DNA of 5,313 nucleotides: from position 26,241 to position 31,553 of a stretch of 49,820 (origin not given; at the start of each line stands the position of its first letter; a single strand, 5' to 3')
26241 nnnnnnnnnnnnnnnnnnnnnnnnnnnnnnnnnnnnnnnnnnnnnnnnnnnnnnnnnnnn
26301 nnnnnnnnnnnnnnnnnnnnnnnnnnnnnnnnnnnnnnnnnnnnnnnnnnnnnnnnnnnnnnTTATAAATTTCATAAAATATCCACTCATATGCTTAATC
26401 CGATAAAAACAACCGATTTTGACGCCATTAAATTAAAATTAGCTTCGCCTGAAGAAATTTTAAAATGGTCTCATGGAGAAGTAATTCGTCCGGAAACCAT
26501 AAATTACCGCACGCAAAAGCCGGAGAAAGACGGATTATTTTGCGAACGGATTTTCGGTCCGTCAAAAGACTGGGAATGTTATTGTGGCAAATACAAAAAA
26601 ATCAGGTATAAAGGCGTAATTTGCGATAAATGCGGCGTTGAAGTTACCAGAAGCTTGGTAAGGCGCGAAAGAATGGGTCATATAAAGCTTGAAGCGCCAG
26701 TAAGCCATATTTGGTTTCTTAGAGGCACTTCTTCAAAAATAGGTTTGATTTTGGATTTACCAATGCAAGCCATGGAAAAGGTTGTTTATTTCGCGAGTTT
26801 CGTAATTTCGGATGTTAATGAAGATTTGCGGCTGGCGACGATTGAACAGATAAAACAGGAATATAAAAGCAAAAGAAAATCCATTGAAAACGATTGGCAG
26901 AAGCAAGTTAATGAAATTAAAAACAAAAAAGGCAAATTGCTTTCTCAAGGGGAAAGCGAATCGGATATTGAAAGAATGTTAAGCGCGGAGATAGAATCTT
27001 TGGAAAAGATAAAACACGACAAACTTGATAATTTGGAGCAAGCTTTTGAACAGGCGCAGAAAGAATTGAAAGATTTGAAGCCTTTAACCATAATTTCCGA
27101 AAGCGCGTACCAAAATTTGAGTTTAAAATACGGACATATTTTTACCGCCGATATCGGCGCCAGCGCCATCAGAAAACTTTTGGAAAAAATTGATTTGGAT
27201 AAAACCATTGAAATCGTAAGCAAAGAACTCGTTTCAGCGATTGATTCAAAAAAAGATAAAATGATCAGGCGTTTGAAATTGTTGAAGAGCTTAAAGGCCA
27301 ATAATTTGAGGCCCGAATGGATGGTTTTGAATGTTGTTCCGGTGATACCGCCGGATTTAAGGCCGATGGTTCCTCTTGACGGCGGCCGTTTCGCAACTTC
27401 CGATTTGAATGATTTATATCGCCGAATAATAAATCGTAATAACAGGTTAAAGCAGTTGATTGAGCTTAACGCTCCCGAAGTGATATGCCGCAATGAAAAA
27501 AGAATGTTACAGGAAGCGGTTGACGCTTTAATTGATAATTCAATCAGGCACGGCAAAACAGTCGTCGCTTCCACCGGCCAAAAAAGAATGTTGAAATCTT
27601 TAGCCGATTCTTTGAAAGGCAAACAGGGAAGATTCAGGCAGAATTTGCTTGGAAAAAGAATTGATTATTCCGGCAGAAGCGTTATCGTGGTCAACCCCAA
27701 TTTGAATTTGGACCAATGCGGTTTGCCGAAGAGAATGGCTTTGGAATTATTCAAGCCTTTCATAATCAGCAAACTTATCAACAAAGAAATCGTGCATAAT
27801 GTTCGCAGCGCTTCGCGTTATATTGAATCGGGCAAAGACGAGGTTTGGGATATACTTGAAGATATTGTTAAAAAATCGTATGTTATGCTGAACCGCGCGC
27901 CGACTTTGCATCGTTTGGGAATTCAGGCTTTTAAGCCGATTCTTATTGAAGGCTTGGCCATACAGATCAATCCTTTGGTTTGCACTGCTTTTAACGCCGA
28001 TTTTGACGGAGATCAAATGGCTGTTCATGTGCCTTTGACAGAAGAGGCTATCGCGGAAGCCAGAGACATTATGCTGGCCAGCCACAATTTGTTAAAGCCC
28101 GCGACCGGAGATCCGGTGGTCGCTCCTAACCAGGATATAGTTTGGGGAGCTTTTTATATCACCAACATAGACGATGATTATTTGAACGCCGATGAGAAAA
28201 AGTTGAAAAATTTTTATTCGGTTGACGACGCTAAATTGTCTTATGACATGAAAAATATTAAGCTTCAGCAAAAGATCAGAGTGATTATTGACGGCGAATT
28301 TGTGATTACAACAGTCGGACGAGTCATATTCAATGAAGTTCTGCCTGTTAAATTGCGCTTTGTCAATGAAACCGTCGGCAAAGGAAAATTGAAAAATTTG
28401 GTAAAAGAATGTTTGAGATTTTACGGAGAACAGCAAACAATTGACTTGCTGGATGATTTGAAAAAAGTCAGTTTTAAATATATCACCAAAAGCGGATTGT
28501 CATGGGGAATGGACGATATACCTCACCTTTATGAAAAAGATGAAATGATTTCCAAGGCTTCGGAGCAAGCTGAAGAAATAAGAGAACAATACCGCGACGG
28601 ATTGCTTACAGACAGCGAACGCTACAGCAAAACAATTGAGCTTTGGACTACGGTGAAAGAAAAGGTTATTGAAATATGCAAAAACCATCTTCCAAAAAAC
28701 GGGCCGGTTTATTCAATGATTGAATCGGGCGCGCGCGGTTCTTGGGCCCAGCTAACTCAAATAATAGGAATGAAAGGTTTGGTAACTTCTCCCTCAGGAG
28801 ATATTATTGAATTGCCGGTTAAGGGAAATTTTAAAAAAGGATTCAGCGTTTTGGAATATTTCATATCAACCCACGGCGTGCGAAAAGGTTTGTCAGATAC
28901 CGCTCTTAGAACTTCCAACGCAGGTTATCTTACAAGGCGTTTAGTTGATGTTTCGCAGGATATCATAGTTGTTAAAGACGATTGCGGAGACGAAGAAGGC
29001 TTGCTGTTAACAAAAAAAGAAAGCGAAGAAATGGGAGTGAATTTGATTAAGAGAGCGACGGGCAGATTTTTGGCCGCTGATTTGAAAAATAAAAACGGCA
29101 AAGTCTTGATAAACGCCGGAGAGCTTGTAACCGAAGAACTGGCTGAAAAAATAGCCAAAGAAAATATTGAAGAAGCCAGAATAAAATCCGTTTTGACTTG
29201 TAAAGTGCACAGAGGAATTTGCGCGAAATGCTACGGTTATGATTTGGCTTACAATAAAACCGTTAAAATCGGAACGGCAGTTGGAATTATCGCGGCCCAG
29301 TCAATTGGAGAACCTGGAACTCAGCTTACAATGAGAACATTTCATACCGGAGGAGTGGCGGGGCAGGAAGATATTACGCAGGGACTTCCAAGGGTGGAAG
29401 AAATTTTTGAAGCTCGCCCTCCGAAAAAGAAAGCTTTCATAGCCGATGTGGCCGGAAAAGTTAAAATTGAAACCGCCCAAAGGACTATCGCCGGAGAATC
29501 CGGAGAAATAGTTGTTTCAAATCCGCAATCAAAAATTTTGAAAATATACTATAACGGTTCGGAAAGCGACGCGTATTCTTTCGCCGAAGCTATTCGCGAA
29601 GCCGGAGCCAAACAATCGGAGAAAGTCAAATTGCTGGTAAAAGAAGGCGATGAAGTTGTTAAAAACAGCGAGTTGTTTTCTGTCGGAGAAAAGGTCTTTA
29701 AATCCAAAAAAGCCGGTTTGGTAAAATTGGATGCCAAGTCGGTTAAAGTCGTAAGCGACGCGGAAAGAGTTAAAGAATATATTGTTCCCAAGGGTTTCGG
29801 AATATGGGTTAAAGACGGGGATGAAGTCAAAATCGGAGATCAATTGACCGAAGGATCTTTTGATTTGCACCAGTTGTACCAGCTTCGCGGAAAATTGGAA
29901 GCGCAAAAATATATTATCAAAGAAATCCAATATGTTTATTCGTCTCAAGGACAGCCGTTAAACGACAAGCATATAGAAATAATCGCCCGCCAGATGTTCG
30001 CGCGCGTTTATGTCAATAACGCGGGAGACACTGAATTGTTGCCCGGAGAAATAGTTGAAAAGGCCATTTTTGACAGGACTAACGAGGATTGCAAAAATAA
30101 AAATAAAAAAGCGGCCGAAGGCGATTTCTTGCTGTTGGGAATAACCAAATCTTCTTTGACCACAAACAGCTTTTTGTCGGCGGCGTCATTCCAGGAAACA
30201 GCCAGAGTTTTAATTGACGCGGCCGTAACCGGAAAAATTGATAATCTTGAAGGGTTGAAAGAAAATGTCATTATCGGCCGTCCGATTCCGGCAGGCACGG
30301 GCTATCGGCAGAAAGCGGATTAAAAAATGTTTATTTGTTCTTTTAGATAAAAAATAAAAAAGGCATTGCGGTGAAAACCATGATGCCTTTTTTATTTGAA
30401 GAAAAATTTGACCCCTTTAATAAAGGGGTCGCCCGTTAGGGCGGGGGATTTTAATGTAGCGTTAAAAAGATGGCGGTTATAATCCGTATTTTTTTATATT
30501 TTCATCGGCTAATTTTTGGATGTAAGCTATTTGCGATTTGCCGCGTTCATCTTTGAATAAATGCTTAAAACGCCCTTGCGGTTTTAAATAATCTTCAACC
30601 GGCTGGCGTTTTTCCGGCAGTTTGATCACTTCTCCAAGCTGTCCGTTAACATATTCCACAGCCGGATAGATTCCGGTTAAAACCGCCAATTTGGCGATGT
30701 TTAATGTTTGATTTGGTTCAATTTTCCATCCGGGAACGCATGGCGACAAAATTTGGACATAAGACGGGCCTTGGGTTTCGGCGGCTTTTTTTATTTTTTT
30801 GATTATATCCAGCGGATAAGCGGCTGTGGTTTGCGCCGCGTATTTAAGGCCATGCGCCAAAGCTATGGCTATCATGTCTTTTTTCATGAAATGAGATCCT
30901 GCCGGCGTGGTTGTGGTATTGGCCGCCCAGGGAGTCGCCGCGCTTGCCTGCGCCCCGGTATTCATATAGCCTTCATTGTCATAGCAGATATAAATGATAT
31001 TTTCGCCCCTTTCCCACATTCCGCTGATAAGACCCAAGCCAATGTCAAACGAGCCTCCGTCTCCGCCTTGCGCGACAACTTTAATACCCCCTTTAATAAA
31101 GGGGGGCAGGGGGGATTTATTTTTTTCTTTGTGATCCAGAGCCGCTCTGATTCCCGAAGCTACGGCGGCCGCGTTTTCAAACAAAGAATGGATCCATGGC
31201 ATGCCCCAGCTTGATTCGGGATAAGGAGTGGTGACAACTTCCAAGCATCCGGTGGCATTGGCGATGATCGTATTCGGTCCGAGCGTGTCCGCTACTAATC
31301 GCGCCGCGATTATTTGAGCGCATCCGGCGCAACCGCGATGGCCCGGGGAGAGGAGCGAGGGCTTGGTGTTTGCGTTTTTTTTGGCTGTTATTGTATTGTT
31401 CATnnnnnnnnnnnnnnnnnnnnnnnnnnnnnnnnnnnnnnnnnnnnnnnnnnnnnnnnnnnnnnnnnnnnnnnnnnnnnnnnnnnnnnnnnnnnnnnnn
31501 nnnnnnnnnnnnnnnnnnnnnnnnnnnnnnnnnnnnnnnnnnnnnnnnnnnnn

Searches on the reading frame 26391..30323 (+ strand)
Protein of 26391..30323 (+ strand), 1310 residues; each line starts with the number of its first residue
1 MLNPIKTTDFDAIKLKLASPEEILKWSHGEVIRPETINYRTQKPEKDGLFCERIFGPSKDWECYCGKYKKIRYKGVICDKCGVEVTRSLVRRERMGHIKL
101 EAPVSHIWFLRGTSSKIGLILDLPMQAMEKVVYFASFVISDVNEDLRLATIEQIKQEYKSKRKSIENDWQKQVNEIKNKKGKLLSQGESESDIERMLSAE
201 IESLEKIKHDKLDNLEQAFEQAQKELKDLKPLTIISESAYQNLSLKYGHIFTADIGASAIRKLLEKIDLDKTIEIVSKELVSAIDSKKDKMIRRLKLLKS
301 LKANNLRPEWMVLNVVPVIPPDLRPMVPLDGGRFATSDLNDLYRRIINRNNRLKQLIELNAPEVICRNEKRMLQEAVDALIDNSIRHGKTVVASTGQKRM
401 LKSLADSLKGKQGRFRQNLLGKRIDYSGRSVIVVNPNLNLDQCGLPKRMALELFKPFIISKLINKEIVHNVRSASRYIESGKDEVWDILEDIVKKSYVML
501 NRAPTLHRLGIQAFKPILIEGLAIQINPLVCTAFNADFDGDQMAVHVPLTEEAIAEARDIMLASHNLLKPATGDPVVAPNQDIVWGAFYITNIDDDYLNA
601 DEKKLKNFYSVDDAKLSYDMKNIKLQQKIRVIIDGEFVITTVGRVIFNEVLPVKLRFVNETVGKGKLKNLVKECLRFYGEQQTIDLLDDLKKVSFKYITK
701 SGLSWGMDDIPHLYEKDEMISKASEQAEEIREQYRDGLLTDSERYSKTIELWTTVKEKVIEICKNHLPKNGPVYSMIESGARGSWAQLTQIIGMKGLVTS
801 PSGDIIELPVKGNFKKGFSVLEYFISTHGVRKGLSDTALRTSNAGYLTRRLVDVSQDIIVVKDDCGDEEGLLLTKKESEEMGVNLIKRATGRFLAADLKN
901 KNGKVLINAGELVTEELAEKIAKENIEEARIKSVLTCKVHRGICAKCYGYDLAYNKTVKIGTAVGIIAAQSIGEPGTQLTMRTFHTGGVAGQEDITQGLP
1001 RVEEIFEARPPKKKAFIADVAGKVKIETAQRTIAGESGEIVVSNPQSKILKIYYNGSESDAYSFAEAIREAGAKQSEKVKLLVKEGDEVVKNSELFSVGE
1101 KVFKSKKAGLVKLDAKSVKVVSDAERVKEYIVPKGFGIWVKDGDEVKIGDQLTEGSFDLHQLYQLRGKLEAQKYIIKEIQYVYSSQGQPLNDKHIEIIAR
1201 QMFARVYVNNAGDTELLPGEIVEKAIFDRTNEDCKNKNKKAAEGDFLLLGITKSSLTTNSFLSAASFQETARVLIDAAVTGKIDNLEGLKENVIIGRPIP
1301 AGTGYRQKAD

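Call 10: search_protein_families(library=pfam, proteins=[window:26391-30323:+], max_evalue=0.001)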
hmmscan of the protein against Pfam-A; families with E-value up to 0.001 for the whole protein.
window:26391-30323:+ (1310 aa): 5 families
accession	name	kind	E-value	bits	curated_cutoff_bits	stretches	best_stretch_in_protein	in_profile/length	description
PF04997.17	RNA_pol_Rpb1_1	-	2.7e-77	260.6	39.7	1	9-419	3-312/312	RNA polymerase Rpb1, domain 1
PF04998.22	RNA_pol_Rpb1_5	-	4.6e-61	207.1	28.5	1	817-1256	1-264/267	RNA polymerase Rpb1, domain 5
PF00623.25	RNA_pol_Rpb1_2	-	2.9e-39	135.4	25.3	2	487-562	90-165/166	RNA polymerase Rpb1, domain 2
PF04983.23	RNA_pol_Rpb1_3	-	5.3e-21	75.6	28.9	1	566-710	1-162/162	RNA polymerase Rpb1, domain 3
PF05000.22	RNA_pol_Rpb1_4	-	2.9e-09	37.2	24.8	1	740-814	2-106/107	RNA polymerase Rpb1, domain 4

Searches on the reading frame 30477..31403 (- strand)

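Call 9: search_protein_families(library=pfam, proteins=[window:30477-31403:-], max_evalue=0.01)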
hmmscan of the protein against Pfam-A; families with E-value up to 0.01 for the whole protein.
window:30477-31403:- (308 aa): 1 family
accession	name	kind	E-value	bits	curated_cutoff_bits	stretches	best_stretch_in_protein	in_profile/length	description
PF02775.26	TPP_enzyme_C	-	1.5e-20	73.9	21.9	1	51-218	2-151/151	Thiamine pyrophosphate enzyme, C-terminal TPP binding domain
